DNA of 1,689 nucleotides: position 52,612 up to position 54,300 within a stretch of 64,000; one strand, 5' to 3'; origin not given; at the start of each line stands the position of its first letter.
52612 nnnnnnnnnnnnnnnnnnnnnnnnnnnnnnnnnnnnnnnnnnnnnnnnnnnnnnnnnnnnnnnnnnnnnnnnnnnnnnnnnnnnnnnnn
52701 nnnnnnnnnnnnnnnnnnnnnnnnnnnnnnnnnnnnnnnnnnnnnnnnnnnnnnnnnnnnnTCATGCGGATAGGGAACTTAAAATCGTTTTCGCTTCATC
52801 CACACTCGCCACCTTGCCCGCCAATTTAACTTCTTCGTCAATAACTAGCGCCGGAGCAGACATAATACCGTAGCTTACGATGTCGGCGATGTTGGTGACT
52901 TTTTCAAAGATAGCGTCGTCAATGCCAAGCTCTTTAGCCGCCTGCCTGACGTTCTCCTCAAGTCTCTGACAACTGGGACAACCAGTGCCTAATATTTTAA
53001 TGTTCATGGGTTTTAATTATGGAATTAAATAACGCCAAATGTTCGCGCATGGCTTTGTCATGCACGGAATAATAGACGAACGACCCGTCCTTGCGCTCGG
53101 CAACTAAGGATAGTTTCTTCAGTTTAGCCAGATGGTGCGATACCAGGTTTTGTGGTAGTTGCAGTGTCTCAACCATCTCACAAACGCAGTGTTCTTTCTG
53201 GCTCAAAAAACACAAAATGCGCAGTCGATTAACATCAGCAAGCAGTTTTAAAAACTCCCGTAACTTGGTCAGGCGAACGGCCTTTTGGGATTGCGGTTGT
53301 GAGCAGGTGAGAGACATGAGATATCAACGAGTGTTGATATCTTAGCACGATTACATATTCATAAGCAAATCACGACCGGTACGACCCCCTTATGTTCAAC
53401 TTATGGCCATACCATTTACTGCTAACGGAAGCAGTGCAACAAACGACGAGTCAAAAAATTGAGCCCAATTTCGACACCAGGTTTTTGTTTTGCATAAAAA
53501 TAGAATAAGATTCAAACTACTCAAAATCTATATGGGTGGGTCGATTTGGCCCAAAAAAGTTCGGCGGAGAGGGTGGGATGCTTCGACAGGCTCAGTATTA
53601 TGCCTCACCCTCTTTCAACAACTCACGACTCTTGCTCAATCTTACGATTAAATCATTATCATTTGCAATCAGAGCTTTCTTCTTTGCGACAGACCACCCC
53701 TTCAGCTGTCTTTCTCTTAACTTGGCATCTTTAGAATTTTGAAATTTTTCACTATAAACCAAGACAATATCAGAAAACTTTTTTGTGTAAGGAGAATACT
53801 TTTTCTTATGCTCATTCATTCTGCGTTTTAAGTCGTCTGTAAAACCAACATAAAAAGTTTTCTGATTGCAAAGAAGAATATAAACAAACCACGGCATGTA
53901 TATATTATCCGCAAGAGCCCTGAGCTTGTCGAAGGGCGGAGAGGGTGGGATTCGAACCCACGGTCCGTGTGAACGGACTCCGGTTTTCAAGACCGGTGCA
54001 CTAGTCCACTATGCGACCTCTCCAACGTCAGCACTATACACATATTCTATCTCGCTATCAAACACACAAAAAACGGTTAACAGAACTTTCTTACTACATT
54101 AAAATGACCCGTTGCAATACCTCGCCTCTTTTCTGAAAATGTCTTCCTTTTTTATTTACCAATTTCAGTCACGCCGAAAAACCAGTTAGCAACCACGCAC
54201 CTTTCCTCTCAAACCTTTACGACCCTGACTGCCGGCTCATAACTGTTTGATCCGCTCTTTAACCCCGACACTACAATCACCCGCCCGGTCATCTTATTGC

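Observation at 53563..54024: GIY-YIG endonuclease gene bracketed by a 17-bp duplication of the tRNA-Ser 3' end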

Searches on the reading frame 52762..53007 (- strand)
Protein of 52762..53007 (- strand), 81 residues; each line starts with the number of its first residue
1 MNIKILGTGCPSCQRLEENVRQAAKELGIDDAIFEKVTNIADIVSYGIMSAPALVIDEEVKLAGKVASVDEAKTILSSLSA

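Call 6: search_protein_families(library=pfam, proteins=[window:52762-53007:-])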
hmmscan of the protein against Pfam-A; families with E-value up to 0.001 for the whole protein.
window:52762-53007:- (81 aa): 1 family
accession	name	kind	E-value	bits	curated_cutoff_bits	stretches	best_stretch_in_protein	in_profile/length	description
PF13192.12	Thioredoxin_3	-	2e-24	85.9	24.8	1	1-76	1-75/76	Thioredoxin domain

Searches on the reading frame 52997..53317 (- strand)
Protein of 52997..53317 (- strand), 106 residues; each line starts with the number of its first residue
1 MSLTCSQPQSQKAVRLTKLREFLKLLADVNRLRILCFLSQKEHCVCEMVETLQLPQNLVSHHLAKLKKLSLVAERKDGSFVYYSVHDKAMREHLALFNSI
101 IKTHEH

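Call 6: search_protein_families(library=pfam, proteins=[window:52997-53317:-])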
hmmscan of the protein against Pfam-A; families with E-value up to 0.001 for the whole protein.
window:52997-53317:- (106 aa): 2 families
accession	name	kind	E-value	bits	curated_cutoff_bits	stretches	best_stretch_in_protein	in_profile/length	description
PF01022.26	HTH_5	-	3.3e-14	52.9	22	1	28-72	1-45/47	Bacterial regulatory protein, arsR family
PF12840.13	HTH_20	-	0.00033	21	27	1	26-74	1-50/51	Helix-turn-helix domain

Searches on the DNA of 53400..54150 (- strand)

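Call 31: search_rna_families(sources=[L046, L072, L042, L054, L067, L024, L030], threshold=evalue, max_evalue=0.1)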
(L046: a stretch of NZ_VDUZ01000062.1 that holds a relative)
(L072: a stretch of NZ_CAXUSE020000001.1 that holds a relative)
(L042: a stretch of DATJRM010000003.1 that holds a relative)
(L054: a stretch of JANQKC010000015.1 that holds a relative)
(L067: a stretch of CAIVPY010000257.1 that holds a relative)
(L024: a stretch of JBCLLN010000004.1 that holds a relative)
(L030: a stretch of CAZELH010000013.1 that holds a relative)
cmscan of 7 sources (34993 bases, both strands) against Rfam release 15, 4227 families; matches with E-value up to 0.1: 15.
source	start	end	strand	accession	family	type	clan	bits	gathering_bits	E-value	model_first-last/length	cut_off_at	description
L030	2881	2952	+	RF00005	tRNA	Gene; tRNA;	CL00001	72.9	29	2.7e-14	1-71/71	no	tRNA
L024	2878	2964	+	RF00005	tRNA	Gene; tRNA;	CL00001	62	29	2.7e-11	1-71/71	no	tRNA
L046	3559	3741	-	RF02901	AaHKsRNA41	Gene; sRNA;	-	45.4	97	2.1e-07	1-187/187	no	Aggregatibacter sRNA 41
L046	2893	3059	+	RF02901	AaHKsRNA41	Gene; sRNA;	-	41.1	97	3e-06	1-187/187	no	Aggregatibacter sRNA 41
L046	3653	3735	+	RF02901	AaHKsRNA41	Gene; sRNA;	-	38.6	97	1.4e-05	7-96/187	no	Aggregatibacter sRNA 41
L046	3293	3375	+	RF02901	AaHKsRNA41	Gene; sRNA;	-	38.3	97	1.8e-05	7-96/187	no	Aggregatibacter sRNA 41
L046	4561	4645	+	RF02963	DUF3800-IV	Gene; sRNA;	-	38.1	60.7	0.0061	1-91/91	no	DUF3800-IV RNA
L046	2829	2989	-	RF02901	AaHKsRNA41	Gene; sRNA;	-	37.6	97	2.7e-05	1-187/187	no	Aggregatibacter sRNA 41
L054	3281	3414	-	RF02901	AaHKsRNA41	Gene; sRNA;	-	37.5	97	2.8e-05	1-187/187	no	Aggregatibacter sRNA 41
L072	2736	2810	+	RF03304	mir-1744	Gene; miRNA;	-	35.3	73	0.00033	1-75/75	no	mir-1744 microRNA precursor family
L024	2918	2964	-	RF04351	Plastid-psbl-rps4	Cis-reg;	-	31.1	68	0.0081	1-53/53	no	Plastid-psbl-rps4 3UTR RNA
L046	3533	3616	+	RF02901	AaHKsRNA41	Gene; sRNA;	-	30.2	97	0.0026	7-96/187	no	Aggregatibacter sRNA 41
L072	2616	2690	+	RF03304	mir-1744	Gene; miRNA;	-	30.1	73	0.011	1-75/75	no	mir-1744 microRNA precursor family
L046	3380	3498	-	RF02901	AaHKsRNA41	Gene; sRNA;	-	29.7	97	0.0036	5-138/187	no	Aggregatibacter sRNA 41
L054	3338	3409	+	RF02901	AaHKsRNA41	Gene; sRNA;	-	26.1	97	0.034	7-96/187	no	Aggregatibacter sRNA 41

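Call 32: search_rna_families(source=window, start=53400, end=54150, threshold=evalue, max_evalue=5)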
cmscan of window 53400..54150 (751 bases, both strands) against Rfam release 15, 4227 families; matches with E-value up to 5: 4.
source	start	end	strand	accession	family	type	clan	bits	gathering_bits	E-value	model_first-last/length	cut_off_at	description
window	53937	54023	-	RF00005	tRNA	Gene; tRNA;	CL00001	60.9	29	1.2e-12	1-71/71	no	tRNA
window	53937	53988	+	RF04351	Plastid-psbl-rps4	Cis-reg;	-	41.1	68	3.3e-07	1-53/53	no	Plastid-psbl-rps4 3UTR RNA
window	53884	54035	-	RF02223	sX4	Gene; sRNA;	-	29.7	70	0.0003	1-167/167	no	Proteobacterial sRNA sX4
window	53834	53969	-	RF02193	TCL6_3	Gene; lncRNA;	-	13.9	40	2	1-139/139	no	T-cell leukemia/lymphoma 6 conserved region 3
